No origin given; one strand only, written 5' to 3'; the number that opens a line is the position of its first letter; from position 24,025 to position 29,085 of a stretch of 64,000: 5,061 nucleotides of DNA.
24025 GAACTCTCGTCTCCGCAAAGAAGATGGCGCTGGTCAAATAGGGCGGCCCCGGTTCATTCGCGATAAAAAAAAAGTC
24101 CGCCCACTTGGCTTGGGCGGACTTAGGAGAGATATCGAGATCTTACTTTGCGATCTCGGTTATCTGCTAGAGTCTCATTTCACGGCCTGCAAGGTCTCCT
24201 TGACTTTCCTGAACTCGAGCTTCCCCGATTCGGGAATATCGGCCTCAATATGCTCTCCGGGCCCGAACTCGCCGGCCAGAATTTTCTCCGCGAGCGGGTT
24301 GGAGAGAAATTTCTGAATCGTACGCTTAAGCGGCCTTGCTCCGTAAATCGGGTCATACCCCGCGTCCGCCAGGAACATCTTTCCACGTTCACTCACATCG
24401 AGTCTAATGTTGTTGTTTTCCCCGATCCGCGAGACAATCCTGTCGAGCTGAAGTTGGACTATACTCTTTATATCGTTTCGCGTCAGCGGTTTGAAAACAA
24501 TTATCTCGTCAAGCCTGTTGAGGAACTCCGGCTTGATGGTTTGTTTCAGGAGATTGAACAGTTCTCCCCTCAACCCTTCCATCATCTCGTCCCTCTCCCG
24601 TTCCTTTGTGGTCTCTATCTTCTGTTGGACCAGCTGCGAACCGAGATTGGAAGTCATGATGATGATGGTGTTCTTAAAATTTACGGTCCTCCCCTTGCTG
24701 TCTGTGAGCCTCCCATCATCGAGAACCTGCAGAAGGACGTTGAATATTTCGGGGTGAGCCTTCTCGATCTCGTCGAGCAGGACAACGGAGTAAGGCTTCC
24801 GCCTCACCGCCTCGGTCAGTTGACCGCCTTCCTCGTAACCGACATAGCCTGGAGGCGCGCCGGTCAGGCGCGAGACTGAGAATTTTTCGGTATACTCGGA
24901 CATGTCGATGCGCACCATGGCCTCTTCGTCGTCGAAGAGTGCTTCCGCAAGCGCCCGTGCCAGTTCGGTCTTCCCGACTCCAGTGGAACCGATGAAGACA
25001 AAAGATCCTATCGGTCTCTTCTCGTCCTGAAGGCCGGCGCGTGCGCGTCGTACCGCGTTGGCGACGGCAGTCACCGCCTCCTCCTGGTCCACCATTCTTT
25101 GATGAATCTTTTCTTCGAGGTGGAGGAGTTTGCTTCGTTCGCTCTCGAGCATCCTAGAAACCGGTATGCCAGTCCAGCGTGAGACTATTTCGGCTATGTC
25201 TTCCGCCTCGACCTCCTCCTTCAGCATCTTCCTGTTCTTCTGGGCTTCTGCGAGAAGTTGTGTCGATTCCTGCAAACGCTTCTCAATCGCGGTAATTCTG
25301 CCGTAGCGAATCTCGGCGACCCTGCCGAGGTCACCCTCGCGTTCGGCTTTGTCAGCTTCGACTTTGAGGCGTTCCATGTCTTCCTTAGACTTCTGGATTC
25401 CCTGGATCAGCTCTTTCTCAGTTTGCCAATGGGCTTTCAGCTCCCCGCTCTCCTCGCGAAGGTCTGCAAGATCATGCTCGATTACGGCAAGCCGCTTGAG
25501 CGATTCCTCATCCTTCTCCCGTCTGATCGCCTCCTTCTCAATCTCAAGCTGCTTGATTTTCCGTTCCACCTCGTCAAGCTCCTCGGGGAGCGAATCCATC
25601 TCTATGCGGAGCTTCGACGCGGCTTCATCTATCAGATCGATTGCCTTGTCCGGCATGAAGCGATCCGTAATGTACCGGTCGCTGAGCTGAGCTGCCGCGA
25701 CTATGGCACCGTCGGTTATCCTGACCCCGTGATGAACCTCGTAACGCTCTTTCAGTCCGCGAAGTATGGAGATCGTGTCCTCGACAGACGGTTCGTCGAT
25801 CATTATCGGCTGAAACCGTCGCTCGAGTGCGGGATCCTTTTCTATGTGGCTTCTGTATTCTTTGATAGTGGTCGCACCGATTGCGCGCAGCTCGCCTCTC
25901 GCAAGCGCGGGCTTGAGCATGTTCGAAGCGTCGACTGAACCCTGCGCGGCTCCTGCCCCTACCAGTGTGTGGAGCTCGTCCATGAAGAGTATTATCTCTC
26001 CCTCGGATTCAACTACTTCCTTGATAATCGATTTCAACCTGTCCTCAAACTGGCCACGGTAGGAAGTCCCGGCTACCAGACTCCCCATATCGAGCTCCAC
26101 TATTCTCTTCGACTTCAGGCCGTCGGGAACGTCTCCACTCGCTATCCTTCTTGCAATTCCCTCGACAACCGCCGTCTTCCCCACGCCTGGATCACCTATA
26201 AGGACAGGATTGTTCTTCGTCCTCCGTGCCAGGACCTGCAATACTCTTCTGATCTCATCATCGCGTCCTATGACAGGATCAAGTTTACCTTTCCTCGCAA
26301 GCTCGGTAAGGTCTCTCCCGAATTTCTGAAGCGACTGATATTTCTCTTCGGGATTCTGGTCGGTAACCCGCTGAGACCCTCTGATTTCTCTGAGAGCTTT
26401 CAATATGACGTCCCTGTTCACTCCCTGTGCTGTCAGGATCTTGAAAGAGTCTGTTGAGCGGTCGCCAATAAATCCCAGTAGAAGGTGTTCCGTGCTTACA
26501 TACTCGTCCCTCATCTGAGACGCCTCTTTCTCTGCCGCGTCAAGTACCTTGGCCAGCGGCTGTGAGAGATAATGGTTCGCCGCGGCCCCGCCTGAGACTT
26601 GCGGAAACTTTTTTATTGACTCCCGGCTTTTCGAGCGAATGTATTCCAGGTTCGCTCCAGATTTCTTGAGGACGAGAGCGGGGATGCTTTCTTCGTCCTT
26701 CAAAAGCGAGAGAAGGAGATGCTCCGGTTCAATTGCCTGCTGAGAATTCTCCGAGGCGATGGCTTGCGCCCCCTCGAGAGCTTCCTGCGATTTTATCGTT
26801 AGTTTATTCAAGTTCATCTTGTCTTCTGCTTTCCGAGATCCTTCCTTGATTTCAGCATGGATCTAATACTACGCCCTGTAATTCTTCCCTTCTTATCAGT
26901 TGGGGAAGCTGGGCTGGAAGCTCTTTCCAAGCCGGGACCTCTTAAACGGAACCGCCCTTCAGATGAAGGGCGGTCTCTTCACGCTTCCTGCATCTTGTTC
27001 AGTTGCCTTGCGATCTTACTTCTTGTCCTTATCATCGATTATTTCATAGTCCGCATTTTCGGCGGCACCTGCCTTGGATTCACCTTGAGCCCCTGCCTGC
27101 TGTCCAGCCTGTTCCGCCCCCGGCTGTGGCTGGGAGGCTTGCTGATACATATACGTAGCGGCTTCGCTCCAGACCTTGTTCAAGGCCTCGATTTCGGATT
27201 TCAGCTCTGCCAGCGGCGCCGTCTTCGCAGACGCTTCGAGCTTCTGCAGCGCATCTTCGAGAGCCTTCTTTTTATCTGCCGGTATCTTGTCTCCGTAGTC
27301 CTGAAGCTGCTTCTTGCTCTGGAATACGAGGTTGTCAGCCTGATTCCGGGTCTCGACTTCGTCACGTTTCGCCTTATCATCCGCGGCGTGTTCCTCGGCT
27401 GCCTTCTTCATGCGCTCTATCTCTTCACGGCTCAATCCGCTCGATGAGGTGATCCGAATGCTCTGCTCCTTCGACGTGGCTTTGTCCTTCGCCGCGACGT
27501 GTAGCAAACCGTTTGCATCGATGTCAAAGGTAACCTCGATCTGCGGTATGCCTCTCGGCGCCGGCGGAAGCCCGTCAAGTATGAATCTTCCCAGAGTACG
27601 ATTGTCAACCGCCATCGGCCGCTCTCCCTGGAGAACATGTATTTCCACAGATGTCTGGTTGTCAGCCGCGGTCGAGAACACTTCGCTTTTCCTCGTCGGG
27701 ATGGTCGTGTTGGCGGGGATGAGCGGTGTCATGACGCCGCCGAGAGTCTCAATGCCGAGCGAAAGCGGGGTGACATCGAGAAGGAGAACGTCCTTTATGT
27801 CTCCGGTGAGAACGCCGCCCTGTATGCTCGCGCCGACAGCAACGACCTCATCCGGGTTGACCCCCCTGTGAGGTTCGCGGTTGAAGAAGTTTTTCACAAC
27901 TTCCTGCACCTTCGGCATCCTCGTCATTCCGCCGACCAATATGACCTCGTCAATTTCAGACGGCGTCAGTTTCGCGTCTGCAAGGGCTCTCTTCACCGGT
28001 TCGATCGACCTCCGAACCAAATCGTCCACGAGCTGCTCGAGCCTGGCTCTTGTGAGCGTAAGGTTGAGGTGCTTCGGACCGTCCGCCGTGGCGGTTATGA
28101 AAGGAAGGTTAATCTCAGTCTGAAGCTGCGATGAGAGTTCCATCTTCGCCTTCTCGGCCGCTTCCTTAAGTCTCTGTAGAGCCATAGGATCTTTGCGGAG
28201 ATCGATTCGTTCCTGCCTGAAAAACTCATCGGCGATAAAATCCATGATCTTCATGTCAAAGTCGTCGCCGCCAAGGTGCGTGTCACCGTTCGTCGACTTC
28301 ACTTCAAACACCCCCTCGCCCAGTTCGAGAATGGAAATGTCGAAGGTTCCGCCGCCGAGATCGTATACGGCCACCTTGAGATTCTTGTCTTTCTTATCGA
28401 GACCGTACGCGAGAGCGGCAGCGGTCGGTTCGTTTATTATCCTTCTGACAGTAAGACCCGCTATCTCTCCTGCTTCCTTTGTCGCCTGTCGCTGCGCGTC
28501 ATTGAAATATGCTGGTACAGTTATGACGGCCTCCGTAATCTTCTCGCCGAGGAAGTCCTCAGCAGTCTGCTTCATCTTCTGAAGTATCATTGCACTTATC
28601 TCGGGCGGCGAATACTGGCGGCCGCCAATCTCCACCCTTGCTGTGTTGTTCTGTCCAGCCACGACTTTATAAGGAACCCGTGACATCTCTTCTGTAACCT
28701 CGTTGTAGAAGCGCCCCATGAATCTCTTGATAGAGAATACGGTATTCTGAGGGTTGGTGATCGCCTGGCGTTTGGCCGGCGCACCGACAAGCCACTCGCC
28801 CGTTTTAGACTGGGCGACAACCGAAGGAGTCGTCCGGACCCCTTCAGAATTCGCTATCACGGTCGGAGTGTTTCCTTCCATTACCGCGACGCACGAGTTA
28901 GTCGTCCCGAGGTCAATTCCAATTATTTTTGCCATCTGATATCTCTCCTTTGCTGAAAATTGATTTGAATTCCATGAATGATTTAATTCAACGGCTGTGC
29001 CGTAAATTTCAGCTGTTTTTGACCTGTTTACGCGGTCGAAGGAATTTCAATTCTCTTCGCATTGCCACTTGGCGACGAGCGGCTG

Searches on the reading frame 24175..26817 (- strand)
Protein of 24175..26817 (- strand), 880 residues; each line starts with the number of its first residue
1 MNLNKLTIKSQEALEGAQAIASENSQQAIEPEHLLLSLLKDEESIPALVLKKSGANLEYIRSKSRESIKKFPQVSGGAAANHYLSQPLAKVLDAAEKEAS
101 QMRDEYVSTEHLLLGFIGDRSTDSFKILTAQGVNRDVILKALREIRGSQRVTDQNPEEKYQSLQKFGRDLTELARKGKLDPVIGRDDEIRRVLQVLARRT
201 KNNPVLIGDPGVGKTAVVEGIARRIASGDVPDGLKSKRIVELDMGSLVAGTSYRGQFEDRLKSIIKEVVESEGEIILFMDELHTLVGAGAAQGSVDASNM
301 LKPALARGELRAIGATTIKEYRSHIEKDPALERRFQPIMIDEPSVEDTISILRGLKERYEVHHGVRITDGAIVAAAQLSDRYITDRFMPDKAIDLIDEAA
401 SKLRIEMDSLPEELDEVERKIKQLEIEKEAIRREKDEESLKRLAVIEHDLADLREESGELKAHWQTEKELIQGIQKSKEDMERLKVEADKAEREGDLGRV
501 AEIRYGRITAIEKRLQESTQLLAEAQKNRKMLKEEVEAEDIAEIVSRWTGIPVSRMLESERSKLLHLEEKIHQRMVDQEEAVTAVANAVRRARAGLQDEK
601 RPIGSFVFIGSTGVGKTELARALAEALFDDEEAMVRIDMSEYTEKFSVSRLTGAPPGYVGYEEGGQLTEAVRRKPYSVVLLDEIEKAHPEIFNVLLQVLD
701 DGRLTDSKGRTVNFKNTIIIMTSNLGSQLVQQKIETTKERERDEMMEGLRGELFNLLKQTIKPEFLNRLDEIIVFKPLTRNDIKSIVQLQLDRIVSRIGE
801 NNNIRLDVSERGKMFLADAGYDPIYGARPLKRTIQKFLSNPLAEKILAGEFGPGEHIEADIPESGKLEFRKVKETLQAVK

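Call 62: search_protein_families(library=pfam, max_evalue=1e-8, proteins=[window:24175-26817:-])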
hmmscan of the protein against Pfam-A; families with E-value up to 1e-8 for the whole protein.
window:24175-26817:- (880 aa): 9 families
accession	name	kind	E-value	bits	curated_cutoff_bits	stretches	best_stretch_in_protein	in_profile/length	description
PF07724.20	AAA_2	-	1.1e-68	230.9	27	1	601-772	1-166/166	AAA domain (Cdc48 subfamily)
PF17871.7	AAA_lid_9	-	1.3e-36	125.1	22.8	1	344-444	1-101/104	AAA lid domain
PF02861.25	Clp_N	-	2.8e-25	88.7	20.7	2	95-147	1-53/53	Clp amino terminal domain, pathogenicity island component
PF10431.15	ClpB_D2-small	-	1.5e-24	86.2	21.9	1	778-858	1-80/81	C-terminal, D2-small domain, of ClpB protein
PF00004.35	AAA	-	8.2e-24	85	21.2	2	205-318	2-110/131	ATPase family associated with various cellular activities (AAA)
PF07728.20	AAA_5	-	1.1e-17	64.8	22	1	606-727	2-125/139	AAA domain (dynein-related subfamily)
PF13191.12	AAA_16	-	2e-12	48.3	32.6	0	182-228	2-51/167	AAA ATPase domain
PF00158.32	Sigma54_activat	-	7.5e-10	39.2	20.2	0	606-724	25-143/168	Sigma-54 interaction domain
PF13401.12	AAA_22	-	5e-09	37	27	0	604-701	6-110/130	AAA domain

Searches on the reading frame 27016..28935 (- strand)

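Call 62: search_protein_families(library=pfam, max_evalue=1e-8, proteins=[window:27016-28935:-])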
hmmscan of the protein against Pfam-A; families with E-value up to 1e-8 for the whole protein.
window:27016-28935:- (639 aa): 2 families
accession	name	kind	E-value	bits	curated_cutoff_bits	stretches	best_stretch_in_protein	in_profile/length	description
PF00012.26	HSP70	-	1.4e-266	886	20.6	1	4-598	1-599/599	Hsp70 protein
PF06723.19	MreB_Mbl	-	7.7e-17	61.6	27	1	116-370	77-316/327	MreB/Mbl protein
